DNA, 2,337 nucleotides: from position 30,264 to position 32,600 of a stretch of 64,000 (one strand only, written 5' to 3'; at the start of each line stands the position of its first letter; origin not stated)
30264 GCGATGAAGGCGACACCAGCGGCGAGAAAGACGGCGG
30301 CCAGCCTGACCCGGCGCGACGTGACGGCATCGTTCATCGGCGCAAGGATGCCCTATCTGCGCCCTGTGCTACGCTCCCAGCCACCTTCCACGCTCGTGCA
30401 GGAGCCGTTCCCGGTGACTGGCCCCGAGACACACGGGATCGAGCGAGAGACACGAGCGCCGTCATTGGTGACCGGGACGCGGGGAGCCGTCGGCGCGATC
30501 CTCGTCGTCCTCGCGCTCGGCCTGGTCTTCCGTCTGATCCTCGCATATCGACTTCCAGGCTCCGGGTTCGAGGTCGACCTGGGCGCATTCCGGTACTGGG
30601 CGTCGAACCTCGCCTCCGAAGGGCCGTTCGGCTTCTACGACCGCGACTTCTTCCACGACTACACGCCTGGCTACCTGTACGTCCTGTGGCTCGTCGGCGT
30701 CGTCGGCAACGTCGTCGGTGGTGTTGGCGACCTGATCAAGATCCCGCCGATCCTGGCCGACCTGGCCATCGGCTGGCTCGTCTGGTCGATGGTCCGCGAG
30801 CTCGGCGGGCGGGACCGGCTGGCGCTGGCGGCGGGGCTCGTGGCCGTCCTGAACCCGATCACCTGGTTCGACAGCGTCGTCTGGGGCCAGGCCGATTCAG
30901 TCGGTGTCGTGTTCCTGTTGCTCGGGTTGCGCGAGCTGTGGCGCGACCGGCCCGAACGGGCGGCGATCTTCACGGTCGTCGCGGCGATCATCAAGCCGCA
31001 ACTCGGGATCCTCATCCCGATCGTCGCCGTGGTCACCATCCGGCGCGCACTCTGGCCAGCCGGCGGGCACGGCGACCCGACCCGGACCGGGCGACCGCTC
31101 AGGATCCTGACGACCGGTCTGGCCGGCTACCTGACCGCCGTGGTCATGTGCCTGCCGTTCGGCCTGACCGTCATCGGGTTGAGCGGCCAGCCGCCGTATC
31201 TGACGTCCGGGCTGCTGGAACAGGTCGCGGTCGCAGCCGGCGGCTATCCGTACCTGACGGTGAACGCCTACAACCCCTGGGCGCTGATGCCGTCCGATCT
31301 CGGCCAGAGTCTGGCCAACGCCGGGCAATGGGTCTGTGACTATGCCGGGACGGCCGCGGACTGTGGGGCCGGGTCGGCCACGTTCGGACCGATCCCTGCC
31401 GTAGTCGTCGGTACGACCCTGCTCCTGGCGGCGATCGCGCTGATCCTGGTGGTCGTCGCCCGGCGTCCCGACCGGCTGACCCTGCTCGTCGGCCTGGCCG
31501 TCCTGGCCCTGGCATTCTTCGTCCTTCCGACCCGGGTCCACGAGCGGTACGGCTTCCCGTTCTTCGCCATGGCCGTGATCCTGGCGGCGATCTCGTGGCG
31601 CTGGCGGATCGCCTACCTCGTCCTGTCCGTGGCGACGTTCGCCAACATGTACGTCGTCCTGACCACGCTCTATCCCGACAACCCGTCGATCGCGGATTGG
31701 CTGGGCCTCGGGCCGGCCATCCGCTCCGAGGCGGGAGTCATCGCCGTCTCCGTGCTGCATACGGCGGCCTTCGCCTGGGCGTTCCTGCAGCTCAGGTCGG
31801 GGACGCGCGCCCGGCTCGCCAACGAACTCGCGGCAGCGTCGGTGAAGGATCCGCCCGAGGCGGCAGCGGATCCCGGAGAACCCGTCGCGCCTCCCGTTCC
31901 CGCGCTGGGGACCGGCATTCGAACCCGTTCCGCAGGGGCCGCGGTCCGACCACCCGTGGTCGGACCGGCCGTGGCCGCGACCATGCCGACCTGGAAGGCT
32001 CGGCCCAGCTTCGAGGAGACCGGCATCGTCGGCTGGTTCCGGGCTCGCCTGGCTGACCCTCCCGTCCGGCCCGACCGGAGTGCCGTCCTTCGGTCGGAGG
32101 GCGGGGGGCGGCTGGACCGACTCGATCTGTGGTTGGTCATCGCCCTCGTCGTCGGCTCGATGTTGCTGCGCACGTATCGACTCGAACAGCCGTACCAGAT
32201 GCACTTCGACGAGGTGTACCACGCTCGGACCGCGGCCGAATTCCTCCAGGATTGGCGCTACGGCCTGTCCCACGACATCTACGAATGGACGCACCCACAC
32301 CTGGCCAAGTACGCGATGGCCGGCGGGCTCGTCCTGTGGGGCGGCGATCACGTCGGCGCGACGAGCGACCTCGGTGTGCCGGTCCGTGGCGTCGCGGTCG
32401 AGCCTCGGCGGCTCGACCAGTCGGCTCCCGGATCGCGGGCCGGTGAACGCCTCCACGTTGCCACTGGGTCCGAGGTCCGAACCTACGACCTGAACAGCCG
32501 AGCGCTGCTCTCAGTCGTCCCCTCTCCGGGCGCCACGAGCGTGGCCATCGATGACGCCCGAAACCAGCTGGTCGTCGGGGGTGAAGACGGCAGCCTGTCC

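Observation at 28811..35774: Giant 1800-aa GT-C fusion glycosyltransferase (GT87/DUF2029-like + beta-propeller + PMT/GT39-like) paired with a divergent DUF2723 protein, adjacent to the PIM cluster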

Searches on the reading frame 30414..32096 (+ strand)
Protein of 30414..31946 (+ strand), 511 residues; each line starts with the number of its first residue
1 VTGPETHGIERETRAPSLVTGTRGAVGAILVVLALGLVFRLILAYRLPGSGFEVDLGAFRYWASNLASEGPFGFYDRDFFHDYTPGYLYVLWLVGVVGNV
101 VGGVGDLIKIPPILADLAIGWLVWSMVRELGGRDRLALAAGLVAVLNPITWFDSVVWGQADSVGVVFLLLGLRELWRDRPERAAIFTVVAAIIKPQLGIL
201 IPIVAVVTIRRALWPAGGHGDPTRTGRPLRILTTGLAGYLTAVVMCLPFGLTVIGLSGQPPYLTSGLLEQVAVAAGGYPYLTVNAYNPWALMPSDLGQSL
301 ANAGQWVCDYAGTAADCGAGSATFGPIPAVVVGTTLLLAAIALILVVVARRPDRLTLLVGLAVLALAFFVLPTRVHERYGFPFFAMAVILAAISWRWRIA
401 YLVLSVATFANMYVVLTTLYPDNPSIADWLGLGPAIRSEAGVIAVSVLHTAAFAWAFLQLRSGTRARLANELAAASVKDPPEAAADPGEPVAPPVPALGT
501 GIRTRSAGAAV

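Call 10: search_protein_families(library=pfam, proteins=[window:30414-31946:+], max_evalue=10)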
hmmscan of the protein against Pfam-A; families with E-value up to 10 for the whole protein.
window:30414-31946:+ (511 aa): 3 families
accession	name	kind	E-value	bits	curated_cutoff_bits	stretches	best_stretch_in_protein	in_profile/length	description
PF03155.21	Alg6_Alg8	-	0.014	14.9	25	1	333-410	302-380/482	ALG6, ALG8 glycosyltransferase family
PF09594.16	GT87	-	0.65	10.1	25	1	113-372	28-237/237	Glycosyltransferase family 87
PF13129.11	DUF3953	-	8.2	6.7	22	1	164-192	6-34/41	Protein of unknown function (DUF3953)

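Call 13: find_homologous_proteins(query=window:30414-31946:+)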
Query window:30414-31946:+ (511 aa): 390 proteins with E <= 0.001 among 8000 candidates; the best 120 are listed.
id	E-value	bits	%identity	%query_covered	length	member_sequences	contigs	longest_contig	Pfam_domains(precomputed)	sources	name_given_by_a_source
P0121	6.8e-267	904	85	93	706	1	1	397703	PF09594.17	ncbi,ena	-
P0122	9.3e-256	868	81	95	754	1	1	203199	-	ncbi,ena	-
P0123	3.6e-250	849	79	97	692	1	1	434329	-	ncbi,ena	-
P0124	1.7e-233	794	75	94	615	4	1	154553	-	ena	-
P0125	3.8e-230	783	74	93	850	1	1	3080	-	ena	-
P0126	1.4e-222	758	71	93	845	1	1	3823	PF09594.17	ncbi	ncbi:MAG: glycosyltransferase 87 family protein, partial [Candidatus Limnocylindrales bacterium]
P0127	3.2e-222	757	75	89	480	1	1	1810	-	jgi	jgi:hypothetical protein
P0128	7.0e-220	749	70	97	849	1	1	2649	-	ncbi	ncbi:MAG TPA: hypothetical protein VIH00_02855, partial [Candidatus Limnocylindrales bacterium]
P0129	1.2e-215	735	70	93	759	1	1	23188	PF09594.17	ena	-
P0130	5.4e-214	730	66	97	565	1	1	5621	PF09594.17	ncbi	ncbi:MAG: glycosyltransferase 87 family protein, partial [Candidatus Limnocylindrales bacterium]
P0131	4.0e-213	727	70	93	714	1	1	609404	PF09594.17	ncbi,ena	-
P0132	1.2e-211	722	75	85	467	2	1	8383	-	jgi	jgi:Gpi18-like mannosyltransferase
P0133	2.4e-211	721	68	95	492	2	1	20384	-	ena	-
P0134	7.6e-208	710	72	90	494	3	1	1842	-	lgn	-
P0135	1.1e-206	706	69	93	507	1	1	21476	-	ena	-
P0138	1.5e-205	702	67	93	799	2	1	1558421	PF09594.17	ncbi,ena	-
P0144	6.4e-197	673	64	96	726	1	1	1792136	PF09594.17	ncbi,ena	-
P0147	5.2e-194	664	72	81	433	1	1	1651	PF09594.17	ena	-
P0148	7.7e-194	663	63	94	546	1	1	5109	PF09594.17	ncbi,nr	ncbi:MAG TPA: glycosyltransferase 87 family protein, partial [Candidatus Limnocylindrales bacterium]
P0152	3.4e-187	641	66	90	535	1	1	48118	PF09594.17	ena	-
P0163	3.8e-171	588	60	91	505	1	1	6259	PF09594.17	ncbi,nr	ncbi:MAG: hypothetical protein M3R57_10795, partial [Chloroflexota bacterium]|nr:hypothetical protei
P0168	2.1e-168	579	69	75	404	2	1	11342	PF09594.17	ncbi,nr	ncbi:MAG: hypothetical protein H0U58_07010, partial [Chloroflexi bacterium]|nr:hypothetical protein 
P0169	4.9e-168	578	80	62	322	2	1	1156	PF09594.17,PF26314.1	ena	-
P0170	1.1e-166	574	57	92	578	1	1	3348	PF09594.17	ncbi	ncbi:MAG TPA: glycosyltransferase 87 family protein, partial [Candidatus Limnocylindrales bacterium]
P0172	1.0e-165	571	62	88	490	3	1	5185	PF09594.17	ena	-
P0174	8.2e-163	561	56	95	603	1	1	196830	PF09594.17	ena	-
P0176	2.4e-162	559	79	64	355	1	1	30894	PF09594.17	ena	-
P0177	3.4e-162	559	56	89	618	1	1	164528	PF09594.17,PF26314.1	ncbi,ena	-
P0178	5.1e-162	558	56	97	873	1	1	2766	PF09594.17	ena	-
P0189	2.2e-153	530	67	70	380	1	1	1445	PF09594.17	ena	-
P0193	3.2e-150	519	65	78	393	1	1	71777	PF09594.17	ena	-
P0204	1.9e-145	504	55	88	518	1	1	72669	PF09594.17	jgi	jgi:hypothetical protein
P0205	2.9e-145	503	69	63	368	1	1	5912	PF09594.17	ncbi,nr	ncbi:MAG TPA: glycosyltransferase 87 family protein, partial [Candidatus Saccharimonadales bacterium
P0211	4.9e-143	496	65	68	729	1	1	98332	PF09594.17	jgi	jgi:hypothetical protein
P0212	1.1e-142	495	69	61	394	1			PF09594.17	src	-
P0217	9.1e-141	488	52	95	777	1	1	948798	PF09594.17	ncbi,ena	-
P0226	1.1e-135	471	61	70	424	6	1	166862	PF09594.17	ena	-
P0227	5.0e-135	469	51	96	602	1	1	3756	PF09594.17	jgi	-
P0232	2.4e-133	464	59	73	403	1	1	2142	PF09594.17,PF26314.1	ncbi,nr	ncbi:MAG TPA: hypothetical protein VGQ64_04795, partial [Candidatus Limnocylindrales bacterium]|nr:h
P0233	3.3e-132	460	51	95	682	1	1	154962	PF09594.17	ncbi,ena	-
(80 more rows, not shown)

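Call 14: find_encoding_contigs(protein=P0121, flank=10000, max_places=2)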
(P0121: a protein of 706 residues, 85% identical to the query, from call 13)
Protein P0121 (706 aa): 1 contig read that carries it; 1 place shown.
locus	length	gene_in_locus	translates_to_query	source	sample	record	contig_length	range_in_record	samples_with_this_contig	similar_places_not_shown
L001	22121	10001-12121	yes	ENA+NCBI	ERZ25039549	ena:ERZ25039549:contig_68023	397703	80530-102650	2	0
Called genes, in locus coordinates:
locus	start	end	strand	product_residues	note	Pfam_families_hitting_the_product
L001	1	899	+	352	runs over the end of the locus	PF00308:Bac_DnaA, PF01695:IstB_IS21, PF08299:Bac_DnaA_C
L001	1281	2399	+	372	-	PF00712:DNA_pol3_beta, PF02767:DNA_pol3_beta_2, PF02768:DNA_pol3_beta_3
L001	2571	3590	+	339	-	-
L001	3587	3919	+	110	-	PF05258:DciA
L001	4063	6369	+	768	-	-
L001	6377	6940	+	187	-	PF02577:BFN_dom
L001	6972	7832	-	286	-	-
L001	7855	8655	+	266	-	-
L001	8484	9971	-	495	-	-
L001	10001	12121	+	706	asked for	PF09594:GT87 (weak)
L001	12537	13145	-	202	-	-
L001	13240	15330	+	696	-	PF16192:PMT_4TMC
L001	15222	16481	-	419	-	PF13439:Glyco_transf_4, PF13579:Glyco_trans_4_4, PF20706:GT4-conflict, PF00534:Glycos_transf_1, PF13692:Glyco_trans_1_4, PF13524:Glyco_trans_1_2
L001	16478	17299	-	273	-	PF13263:PHP_C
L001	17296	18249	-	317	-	PF03279:Lip_A_acyltrans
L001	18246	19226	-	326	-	PF03279:Lip_A_acyltrans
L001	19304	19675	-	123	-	-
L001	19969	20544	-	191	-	-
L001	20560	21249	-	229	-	PF01066:CDP-OH_P_transf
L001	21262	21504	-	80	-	PF01022:HTH_5, PF12802:MarR_2 (weak), PF12840:HTH_20, PF13412:HTH_24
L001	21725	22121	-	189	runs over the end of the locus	-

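Call 22: search_solved_structures(query=A2, max_evalue=10, show_alignments=3)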
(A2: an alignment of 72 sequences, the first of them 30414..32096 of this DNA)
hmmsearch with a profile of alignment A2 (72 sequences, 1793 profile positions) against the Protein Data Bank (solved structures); distinct sequences matched with E-value up to 10: 20.
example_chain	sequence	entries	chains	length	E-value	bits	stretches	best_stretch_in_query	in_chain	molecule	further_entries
4ovd_A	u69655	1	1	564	0.00014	22.2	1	811-913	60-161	Peptidoglycan glycosyltransferase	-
9e61_A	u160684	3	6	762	0.00027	21.3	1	1400-1469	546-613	Dolichyl-phosphate-mannose--protein mannosyltransferase 4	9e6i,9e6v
9i5k_A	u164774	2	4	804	0.0005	20.4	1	1400-1465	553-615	Dolichyl-phosphate-mannose--protein mannosyltransferase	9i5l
6nd4_H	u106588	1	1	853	0.0015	18.8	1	726-874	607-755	Utp17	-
6ke6_AG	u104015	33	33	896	0.0017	18.6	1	726-874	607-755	NET1-associated nuclear protein 1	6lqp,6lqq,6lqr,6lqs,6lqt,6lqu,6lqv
7suk_LH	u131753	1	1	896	0.0017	18.6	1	726-874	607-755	NET1-associated nuclear protein 1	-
5wlc_LH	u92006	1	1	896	0.0017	18.6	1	726-874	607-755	Utp17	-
7mq8_LN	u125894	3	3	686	0.018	15.2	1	698-812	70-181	U3 small nucleolar RNA-associated protein 4 homolog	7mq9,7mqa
5cxb_B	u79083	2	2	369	0.5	10.4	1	702-756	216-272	Ribosome biogenesis protein ERB1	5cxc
5cyk_B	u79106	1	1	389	0.51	10.4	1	702-756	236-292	Ribosome biogenesis protein ERB1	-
5em2_A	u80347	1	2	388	0.57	10.2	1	702-756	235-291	Ribosome biogenesis protein ERB1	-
6n2y_b1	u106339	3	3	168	1.1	9.3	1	446-566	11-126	ATP synthase subunit b | Bacillus PS3 ATP synthase subunit b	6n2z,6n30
8fl2_NV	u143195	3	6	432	1.5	8.8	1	710-817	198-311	WD repeat-containing protein 18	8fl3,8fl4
9dum_A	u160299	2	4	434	1.5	8.8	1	710-817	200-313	WD repeat-containing protein 18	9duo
7uwf_A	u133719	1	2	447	1.6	8.7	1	710-817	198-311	WD repeat-containing protein 18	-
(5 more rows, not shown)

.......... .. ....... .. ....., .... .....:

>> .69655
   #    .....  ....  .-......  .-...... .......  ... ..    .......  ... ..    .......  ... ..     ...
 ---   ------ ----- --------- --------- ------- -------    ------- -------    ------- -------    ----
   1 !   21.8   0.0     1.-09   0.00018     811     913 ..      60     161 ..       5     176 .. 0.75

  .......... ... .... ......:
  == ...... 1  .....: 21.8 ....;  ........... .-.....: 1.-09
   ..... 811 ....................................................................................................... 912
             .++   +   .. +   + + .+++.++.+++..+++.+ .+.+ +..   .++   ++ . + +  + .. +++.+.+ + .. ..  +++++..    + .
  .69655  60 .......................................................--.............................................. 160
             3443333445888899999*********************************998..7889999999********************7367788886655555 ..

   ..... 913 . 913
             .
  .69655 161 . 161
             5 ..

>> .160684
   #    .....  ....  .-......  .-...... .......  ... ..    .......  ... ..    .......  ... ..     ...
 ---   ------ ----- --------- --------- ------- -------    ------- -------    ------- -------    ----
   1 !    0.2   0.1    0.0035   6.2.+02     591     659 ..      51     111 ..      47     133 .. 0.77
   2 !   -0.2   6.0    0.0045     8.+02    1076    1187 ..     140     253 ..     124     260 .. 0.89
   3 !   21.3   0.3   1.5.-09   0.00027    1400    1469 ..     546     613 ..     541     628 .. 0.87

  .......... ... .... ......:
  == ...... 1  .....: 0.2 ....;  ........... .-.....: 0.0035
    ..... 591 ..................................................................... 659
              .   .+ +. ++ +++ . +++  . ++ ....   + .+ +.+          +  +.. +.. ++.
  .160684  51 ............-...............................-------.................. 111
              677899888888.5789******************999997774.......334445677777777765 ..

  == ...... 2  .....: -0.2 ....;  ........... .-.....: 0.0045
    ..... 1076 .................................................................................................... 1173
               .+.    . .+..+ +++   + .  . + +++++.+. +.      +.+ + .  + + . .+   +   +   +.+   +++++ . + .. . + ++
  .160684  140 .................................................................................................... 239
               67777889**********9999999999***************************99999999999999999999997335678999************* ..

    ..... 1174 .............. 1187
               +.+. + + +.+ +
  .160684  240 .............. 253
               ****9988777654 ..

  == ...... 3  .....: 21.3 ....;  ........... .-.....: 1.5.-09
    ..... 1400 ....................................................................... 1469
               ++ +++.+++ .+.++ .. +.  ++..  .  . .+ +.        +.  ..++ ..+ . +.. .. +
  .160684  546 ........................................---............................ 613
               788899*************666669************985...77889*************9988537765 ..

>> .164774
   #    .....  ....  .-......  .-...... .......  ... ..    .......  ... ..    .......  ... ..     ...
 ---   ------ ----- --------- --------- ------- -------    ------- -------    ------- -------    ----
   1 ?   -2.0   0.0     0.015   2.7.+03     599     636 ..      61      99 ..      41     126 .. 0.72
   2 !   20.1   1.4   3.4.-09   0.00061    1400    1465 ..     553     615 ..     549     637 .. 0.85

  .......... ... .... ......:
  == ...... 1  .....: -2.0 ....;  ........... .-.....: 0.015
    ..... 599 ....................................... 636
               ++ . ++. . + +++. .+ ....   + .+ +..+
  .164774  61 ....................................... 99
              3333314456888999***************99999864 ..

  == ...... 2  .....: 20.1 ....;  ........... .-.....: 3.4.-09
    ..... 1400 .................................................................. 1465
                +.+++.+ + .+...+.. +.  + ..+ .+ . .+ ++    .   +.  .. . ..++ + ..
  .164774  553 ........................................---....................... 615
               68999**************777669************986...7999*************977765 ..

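Call 31: predict_structure(alignment_id=A2)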
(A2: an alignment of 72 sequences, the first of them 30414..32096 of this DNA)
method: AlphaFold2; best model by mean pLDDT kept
length: 561 residues; sequences in the alignment: 72
mean_pLDDT: 87.1   pTM: 0.83
mean pLDDT of the five models: 87.1, 84.2, 84.1, 83.9, 82.9
residues with pLDDT >= 90: 374; 70-90: 104; 50-70: 40; < 50: 43
segments of 3 or more residues with pLDDT < 50: 1-20, 498-511, 555-561
pLDDT, mean of each block of 10 residues (from residue 1): 39 43 81 95 90 88 96 92 91 96 93 96 97 96 94 88 97 97 98 96 98 88 94 98 97 95 94 87 88 94 91 80 94 97 98 97 97 89 97 98 97 89 88 96 97 98 97 92 67 57 45 56 61 84 75 47 40
secondary structure, 60 per line:
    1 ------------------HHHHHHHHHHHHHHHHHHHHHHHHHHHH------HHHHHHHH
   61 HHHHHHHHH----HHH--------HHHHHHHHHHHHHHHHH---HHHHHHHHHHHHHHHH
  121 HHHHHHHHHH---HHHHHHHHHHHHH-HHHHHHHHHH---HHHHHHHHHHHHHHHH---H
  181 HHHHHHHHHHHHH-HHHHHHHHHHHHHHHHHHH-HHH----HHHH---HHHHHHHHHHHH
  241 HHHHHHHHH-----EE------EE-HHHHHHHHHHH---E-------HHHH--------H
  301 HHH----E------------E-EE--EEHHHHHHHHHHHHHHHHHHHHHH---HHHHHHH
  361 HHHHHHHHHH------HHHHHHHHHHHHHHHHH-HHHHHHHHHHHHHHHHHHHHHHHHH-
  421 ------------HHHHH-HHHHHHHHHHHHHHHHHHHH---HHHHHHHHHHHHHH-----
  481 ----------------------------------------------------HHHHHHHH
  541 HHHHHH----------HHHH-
elements in order: H19-46 H53-69 H85-101 H105-130 H134-146 H148-157 H161-176 H180-193 H195-213 H222-225 H229-249 H266-276 H288-291 H300-303 H329-350 H354-370 H377-393 H395-419 H433-437 H439-458 H462-475 H533-546 H557-560

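Call 69: search_protein_families(library=ncbifam, proteins=[window:30414-31946:+], max_evalue=0.01)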
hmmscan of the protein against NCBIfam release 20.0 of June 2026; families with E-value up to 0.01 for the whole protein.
window:30414-31946:+ (511 aa): 0 families

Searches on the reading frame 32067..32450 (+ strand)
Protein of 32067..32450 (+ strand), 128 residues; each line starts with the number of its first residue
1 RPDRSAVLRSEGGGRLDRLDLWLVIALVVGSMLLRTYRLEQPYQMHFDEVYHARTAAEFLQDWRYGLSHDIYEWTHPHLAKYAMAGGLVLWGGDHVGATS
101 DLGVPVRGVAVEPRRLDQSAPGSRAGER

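Call 10: search_protein_families(library=pfam, proteins=[window:32067-32450:+], max_evalue=10)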
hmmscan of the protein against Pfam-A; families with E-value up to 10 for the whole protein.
window:32067-32450:+ (128 aa): 1 family
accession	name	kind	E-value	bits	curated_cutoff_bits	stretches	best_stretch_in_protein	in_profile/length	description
PF02366.24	PMT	-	0.0018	18.4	22.7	1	27-95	3-64/245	Dolichyl-phosphate-mannose-protein mannosyltransferase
